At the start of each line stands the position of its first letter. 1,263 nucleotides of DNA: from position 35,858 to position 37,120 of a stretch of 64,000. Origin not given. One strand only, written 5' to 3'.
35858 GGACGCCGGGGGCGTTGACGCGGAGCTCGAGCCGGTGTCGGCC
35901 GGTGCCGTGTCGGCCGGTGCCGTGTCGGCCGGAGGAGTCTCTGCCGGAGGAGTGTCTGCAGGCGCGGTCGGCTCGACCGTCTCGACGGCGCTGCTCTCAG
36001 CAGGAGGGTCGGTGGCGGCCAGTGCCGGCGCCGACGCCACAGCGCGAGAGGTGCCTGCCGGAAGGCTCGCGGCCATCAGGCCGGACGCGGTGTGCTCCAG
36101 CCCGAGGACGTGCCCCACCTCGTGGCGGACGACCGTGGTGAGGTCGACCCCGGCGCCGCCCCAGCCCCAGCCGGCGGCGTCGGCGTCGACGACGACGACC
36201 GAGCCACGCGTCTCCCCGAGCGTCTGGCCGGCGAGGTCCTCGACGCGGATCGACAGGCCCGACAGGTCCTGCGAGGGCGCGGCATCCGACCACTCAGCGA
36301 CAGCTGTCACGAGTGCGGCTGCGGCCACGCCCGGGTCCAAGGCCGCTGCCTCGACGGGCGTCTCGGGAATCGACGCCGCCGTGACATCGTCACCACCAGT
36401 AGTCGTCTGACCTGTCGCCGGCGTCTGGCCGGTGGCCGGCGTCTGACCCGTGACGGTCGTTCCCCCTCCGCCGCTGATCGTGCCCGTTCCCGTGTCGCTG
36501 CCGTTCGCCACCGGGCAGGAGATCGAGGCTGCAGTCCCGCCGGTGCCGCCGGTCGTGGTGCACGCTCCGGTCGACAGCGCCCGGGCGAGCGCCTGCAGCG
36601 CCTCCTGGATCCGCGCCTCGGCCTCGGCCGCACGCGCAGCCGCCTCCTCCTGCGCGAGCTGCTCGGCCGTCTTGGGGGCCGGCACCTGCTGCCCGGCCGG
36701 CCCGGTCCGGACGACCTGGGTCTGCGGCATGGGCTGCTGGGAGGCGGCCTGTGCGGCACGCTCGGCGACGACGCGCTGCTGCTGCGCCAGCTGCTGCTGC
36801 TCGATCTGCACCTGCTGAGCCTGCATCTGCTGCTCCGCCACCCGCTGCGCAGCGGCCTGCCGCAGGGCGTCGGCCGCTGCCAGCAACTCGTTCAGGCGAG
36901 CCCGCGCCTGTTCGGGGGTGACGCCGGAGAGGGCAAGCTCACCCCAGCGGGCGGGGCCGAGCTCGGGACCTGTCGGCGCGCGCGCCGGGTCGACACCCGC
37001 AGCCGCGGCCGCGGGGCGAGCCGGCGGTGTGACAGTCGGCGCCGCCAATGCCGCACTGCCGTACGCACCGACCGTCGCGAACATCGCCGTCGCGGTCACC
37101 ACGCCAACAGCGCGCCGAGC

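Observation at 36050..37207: N-terminal 'head' of the giant protein: signal peptide, Gln/Ala coiled-coil-like rod and a minimal metzincin-like module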

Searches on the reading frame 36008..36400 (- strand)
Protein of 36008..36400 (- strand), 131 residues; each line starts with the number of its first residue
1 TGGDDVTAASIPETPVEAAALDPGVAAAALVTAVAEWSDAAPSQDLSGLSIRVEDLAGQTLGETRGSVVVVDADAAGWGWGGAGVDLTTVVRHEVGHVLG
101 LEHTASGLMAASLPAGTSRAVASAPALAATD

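Call 7: search_protein_families(library=pfam, proteins=[window:36050-36400:-], max_evalue=10)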
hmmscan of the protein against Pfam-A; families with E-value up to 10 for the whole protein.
window:36050-36400:- (117 aa): 13 families
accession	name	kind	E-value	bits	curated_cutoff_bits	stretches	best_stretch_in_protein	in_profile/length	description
PF00413.30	Peptidase_M10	-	2.3e-06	28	24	1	63-106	82-127/159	Matrixin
PF12044.14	Metallopep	-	0.0014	17.8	27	1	72-110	300-337/427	Putative peptidase family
PF16313.11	DUF4953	-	0.0039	16.9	24.2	1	87-105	13-31/316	Met-zincin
PF13582.12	Reprolysin_3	-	0.004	18.1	22.4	1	81-104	98-123/123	Metallo-peptidase family M12B Reprolysin-like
PF13583.11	Reprolysin_4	-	0.014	15.5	22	1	88-106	136-154/203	Metallo-peptidase family M12B Reprolysin-like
PF10462.15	Peptidase_M66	-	0.024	14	20.6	1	77-107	177-212/306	Peptidase M66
PF19953.4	EACC1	-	0.031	14.7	23.6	1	19-44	48-73/107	Effector Associated Constant Component 1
PF02031.22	Peptidase_M7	-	0.057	14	25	1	64-110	51-101/133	Streptomyces extracellular neutral proteinase (M7) family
PF13688.12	Reprolysin_5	-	0.078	13.6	27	1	89-106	143-160/196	Metallo-peptidase family M12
PF01400.30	Astacin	-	0.13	12.4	22.5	1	86-105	77-96/189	Astacin (Peptidase family M12A)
PF05572.19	Peptidase_M43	-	0.22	11.9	23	1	88-106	69-87/152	Pregnancy-associated plasma protein-A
PF07998.17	Peptidase_M54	-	0.4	11.1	24.4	1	91-106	149-164/194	Peptidase family M54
PF12388.14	Peptidase_M57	-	0.72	10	21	1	83-104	128-150/212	Dual-action HEIGH metallo-peptidase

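Call 14: find_homologous_proteins(query=window:36008-36400:-, max_evalue=0.001)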
Query window:36008-36400:- (131 aa): 13 proteins with E <= 0.001 among 2520 candidates.
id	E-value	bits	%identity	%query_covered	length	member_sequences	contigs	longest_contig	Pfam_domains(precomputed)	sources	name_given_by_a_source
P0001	3.6e-24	103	54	93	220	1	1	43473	PF00413.31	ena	-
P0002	6.7e-21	93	55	77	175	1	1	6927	PF00413.31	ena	-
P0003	2.9e-20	91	57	68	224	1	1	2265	-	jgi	jgi:hypothetical protein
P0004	5.6e-17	80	54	61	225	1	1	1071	-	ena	-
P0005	2.4e-13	68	61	47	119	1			PF00413.31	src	-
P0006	3.7e-13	68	46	66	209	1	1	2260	PF00413.31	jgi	jgi:hypothetical protein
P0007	8.5e-12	63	55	53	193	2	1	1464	PF00413.31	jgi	jgi:hypothetical protein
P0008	1.5e-11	63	45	62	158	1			PF00413.31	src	-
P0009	1.8e-10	59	47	58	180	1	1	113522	-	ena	-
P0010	8.5e-9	54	54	45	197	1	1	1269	-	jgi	jgi:hypothetical protein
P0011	8.9e-9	54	44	54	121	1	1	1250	PF00413.31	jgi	jgi:hypothetical protein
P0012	4.0e-8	52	52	51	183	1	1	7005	PF00413.31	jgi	jgi:hypothetical protein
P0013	8.6e-6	44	43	49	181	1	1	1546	-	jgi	jgi:hypothetical protein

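Call 29: predict_structure(alignment_id=A3)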
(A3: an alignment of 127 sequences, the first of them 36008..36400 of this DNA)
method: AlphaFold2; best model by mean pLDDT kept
length: 131 residues; sequences in the alignment: 127
mean_pLDDT: 93.9   pTM: 0.89
mean pLDDT of the five models: 93.9, 93.5, 93.1, 92.5, 91.2
residues with pLDDT >= 90: 112; 70-90: 15; 50-70: 3; < 50: 1
segments of 3 or more residues with pLDDT < 50: none
pLDDT, mean of each block of 10 residues (from residue 1): 80 86 98 98 97 97 98 95 94 98 97 96 92 70
secondary structure, 60 per line:
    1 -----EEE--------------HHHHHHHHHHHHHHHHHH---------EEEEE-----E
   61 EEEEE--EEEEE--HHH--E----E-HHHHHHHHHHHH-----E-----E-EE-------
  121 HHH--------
elements in order: E6-8 H23-40 E50-54 E60-65 E68-72 H87-98

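Call 31: fold_search(model_id=the predicted structure, library=pdb)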
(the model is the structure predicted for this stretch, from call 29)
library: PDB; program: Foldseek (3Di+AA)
matches with E <= 10: 165; with E <= 0.001: 1
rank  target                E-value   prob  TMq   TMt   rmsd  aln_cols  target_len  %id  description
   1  4r3v_A                4.7e-04  1.00  0.58  0.44  10.8       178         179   20  Structure of karilysin propeptide and catalytic MMP domain (released 2015-01-07)
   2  1q3a_B                1.0e-03  1.00  0.49  0.41   7.5       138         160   22  Crystal structure of the catalytic domain of human matrix metalloproteinase 10 (released 2004-04-06)
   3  1hfs                  5.0e-03  0.99  0.51  0.43   7.6       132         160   23  CRYSTAL STRUCTURE OF THE CATALYTIC DOMAIN OF HUMAN FIBROBLAST STROMELYSIN-1 INHIBITED WITH THE N-CARBOXY-ALKYL INHIBITOR (released 1998-02-18)
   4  1ayk_MODEL_1_A        5.0e-03  0.99  0.52  0.42   5.4       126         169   22  INHIBITOR-FREE CATALYTIC FRAGMENT OF HUMAN FIBROBLAST COLLAGENASE, NMR, 30 STRUCTURES (released 1998-02-25)
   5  1you_B                5.0e-03  0.97  0.44  0.36  11.9       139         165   21  Crystal structure of the catalytic domain of MMP-13 complexed with a potent pyrimidinetrione inhibitor (released 2005-03-15)
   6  1hv5_B                8.0e-03  0.99  0.48  0.39   6.3       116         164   23  CRYSTAL STRUCTURE OF THE STROMELYSIN-3 (MMP-11) CATALYTIC DOMAIN COMPLEXED WITH A PHOSPHINIC INHIBITOR (released 2001-03-28)
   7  1hv5_A                9.1e-03  0.95  0.45  0.37   8.7       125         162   25  CRYSTAL STRUCTURE OF THE STROMELYSIN-3 (MMP-11) CATALYTIC DOMAIN COMPLEXED WITH A PHOSPHINIC INHIBITOR (released 2001-03-28)
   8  1gkc_A                9.8e-03  0.99  0.58  0.49   9.9       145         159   20  MMP9-inhibitor complex (released 2002-05-16)
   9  1hv5_E                9.8e-03  0.97  0.47  0.39   8.4       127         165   24  CRYSTAL STRUCTURE OF THE STROMELYSIN-3 (MMP-11) CATALYTIC DOMAIN COMPLEXED WITH A PHOSPHINIC INHIBITOR (released 2001-03-28)
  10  9csx                  9.8e-03  0.96  0.43  0.26   7.8       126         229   23  matrix metalloproteinase-10 proenzyme (released 2025-08-13)
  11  5l7f_A                1.0e-02  0.99  0.52  0.45  10.7       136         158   17  Crystal structure of MMP12 mutant K421A in complex with RXP470.1 conjugated with fluorophore Cy5,5 in space group P21. (released 2016-09-14)
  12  1gkd_A                1.0e-02  0.97  0.53  0.45  10.3       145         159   19  MMP9 active site mutant-inhibitor complex (released 2002-05-16)
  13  8b2n_C                1.1e-02  0.99  0.55  0.47  10.3       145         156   17  Potempin A (PotA) from Tannerella forsythia in complex with the catalytic domain of human MMP-12 (released 2022-12-21)
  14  1rmz                  1.5e-02  0.97  0.49  0.41  10.9       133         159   17  Crystal structure of the catalytic domain of human MMP12 complexed with the inhibitor NNGH at 1.3 A resolution (released 2004-12-14)
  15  6ela_A                1.9e-02  0.99  0.53  0.45   4.2       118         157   19  Crystal structure of MMP12 in complex with inhibitor BE4. (released 2018-05-16)
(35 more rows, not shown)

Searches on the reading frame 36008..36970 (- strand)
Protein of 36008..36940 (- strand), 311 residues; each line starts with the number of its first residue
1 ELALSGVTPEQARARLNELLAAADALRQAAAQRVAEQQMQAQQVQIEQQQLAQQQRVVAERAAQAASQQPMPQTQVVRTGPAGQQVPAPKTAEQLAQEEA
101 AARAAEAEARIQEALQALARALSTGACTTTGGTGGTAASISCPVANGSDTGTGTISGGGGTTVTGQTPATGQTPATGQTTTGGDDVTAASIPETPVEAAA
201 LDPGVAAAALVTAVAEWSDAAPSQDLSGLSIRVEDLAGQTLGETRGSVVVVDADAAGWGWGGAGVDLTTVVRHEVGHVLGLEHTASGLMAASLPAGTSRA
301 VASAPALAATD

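Call 42: find_homologous_proteins(query=window:36008-36940:-, max_evalue=0.001)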
Query window:36008-36940:- (311 aa): 6 proteins with E <= 0.001 among 8000 candidates.
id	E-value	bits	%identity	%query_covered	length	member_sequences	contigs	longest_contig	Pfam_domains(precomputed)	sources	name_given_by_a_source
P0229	7.0e-74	267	54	97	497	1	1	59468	PF00413.31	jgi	jgi:hypothetical protein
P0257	3.0e-25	108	46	64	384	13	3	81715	PF00413.31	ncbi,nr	ncbi:MAG TPA: matrixin family metalloprotease, partial [Dermatophilaceae bacterium]|nr:matrixin fami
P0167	5.3e-19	87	55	37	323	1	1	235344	PF00413.31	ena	-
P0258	1.1e-8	53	36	45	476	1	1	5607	-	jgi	jgi:hypothetical protein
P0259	7.3e-7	47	45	25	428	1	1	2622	PF00413.31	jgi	jgi:hypothetical protein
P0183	1.0e-6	47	46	23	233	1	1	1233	PF00413.31,PF03160.21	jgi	-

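Call 49: predict_structure(alignment_id=A4)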
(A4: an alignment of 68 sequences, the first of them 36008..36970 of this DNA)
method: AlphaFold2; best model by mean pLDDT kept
length: 321 residues; sequences in the alignment: 68
mean_pLDDT: 79.2   pTM: 0.50
mean pLDDT of the five models: 79.2, 78.5, 76.6, 76.5, 72.0
residues with pLDDT >= 90: 169; 70-90: 60; 50-70: 27; < 50: 65
segments of 3 or more residues with pLDDT < 50: 1-13, 85-90, 141-148, 154-173, 175-191
pLDDT, mean of each block of 10 residues (from residue 1): 40 70 89 88 94 96 97 93 52 67 91 85 76 66 46 46 32 42 44 83 91 96 96 95 97 97 96 95 97 96 97 86 36
secondary structure, 60 per line:
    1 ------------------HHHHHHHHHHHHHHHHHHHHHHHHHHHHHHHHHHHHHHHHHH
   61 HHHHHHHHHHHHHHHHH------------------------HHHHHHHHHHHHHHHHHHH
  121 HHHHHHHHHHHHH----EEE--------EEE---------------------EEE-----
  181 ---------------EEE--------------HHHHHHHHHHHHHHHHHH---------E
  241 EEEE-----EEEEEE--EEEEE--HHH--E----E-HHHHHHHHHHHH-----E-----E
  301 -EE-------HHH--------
elements in order: H19-77 H102-133 E138-140 E149-151 E173-175 E196-198 H213-230 E240-244 E250-255 E258-262 H277-288
